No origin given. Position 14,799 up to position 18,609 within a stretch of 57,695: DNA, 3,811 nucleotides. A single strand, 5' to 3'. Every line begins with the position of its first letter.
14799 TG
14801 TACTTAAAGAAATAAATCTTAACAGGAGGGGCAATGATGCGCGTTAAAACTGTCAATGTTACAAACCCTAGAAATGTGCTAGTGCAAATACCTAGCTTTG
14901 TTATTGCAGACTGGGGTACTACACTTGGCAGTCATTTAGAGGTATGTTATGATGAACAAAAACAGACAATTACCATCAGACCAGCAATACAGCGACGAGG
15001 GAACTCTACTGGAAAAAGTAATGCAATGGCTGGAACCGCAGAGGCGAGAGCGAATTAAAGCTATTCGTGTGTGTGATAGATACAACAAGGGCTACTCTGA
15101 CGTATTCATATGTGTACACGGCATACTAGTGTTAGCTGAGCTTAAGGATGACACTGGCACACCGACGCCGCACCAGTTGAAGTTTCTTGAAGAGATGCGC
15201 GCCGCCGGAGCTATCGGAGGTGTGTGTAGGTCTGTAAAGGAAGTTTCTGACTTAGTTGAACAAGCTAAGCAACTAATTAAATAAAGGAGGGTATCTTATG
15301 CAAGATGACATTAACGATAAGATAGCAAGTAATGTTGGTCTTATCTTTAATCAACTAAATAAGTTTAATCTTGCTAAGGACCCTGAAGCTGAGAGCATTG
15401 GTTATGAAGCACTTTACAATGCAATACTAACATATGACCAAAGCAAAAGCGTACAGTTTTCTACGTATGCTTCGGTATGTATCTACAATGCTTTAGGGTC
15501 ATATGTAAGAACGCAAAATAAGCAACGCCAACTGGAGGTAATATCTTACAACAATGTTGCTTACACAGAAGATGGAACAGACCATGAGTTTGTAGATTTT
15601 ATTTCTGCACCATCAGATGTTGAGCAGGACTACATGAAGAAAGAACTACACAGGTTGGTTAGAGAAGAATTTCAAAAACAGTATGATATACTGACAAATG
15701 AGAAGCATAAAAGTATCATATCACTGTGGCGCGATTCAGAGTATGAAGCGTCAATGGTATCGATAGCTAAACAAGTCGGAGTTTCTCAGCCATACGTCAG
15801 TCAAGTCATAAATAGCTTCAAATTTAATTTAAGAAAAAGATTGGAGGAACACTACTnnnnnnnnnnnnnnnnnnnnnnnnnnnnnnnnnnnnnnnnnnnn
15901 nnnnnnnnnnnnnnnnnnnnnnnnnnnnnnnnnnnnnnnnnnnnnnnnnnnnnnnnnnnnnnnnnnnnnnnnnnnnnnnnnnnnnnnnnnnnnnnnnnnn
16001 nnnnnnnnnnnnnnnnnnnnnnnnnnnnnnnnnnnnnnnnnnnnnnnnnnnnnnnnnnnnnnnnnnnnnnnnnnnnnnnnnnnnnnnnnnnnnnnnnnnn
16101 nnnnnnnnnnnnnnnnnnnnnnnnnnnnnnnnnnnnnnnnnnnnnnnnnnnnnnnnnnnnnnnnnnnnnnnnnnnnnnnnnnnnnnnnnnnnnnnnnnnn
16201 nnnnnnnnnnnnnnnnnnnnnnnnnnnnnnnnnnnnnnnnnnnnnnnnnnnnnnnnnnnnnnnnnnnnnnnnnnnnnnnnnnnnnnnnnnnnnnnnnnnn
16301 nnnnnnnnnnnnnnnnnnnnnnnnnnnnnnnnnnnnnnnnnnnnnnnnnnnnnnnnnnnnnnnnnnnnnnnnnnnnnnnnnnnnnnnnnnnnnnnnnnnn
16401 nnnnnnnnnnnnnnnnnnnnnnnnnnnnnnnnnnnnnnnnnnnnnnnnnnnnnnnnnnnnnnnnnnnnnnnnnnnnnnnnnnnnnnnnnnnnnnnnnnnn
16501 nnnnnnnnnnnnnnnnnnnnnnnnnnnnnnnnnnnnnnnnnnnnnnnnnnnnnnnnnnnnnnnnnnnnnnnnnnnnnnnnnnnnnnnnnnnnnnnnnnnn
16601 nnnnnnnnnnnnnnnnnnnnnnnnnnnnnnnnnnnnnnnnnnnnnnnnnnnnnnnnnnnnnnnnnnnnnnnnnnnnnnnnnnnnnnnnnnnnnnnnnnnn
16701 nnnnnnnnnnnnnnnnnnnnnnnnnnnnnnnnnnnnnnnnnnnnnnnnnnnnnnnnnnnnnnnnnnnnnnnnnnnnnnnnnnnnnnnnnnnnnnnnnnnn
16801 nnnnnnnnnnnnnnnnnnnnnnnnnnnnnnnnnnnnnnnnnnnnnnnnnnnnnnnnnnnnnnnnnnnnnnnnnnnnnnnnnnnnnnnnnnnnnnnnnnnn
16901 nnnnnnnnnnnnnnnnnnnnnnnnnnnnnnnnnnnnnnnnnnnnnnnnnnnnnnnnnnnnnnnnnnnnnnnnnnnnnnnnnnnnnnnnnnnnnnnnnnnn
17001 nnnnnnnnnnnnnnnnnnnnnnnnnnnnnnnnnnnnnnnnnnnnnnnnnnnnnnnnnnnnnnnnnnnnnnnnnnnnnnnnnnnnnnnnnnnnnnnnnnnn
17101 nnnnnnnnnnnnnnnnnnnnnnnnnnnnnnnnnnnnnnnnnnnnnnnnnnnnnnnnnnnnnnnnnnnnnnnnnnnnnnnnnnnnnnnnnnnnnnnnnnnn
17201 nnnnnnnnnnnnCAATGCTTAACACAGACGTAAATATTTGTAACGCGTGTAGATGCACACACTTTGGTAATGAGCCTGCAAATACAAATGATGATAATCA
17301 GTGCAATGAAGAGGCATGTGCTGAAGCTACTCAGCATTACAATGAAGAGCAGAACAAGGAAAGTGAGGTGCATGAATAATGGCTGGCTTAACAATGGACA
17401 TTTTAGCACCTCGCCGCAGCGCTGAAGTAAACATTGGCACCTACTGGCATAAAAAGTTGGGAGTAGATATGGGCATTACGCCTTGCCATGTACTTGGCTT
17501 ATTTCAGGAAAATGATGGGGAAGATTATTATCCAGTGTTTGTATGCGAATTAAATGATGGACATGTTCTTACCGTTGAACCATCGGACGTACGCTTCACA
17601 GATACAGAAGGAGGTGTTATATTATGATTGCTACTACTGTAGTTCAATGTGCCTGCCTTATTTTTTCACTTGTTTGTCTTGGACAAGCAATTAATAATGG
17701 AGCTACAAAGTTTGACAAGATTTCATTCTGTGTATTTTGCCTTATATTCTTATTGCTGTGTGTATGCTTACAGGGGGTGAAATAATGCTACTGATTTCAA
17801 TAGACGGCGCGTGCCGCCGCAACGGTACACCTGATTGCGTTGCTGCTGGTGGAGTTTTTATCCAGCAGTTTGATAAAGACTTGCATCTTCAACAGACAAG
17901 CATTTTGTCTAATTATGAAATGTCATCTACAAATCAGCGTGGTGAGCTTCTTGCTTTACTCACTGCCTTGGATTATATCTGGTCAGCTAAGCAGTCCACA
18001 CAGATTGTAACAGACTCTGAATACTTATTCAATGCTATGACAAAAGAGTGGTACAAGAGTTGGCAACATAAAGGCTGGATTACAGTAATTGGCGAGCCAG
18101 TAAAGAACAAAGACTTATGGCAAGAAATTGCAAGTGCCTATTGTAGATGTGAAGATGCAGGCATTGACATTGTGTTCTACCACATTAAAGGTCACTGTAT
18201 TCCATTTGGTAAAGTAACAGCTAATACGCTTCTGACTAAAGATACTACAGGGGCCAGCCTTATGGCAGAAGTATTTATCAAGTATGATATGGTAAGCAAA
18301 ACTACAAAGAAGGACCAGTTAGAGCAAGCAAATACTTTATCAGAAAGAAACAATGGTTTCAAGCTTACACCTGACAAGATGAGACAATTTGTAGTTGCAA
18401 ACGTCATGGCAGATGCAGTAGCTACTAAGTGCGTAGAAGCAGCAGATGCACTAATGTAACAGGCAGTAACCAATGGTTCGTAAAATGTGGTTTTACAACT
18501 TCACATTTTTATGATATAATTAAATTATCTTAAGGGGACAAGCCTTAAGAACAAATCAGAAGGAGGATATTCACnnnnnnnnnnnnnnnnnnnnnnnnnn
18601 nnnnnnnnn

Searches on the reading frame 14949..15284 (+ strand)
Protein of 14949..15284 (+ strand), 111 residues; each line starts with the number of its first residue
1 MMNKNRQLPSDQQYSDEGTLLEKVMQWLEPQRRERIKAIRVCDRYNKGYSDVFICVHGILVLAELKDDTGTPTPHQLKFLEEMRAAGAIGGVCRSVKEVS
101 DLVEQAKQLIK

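Call 34: search_protein_families(library=phrogs, proteins=[window:14949-15284:+], max_evalue=0.001)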
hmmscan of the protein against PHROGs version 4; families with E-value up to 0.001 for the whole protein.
window:14949-15284:+ (111 aa): 3 families
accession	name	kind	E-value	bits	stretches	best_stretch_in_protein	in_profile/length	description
phrog_93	-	DNA, RNA and nucleotide metabolism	1.5e-15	57.9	1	10-108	347-443/613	endonuclease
phrog_5702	-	DNA, RNA and nucleotide metabolism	2.3e-13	51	1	46-106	4-66/70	Holliday junction resolvase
phrog_824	-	unknown function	9.6e-08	33.2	1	46-105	111-173/265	-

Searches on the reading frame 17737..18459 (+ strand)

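Call 34: search_protein_families(library=phrogs, proteins=[window:17737-18459:+], max_evalue=0.001)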
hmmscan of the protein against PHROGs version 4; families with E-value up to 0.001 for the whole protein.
window:17737-18459:+ (240 aa): 2 families
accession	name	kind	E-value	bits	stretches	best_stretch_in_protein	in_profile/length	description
phrog_531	-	DNA, RNA and nucleotide metabolism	9e-32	111.5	1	18-153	76-207/285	Rnase H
phrog_3265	-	DNA, RNA and nucleotide metabolism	1.2e-20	74.8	1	52-171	74-193/496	ribonuclease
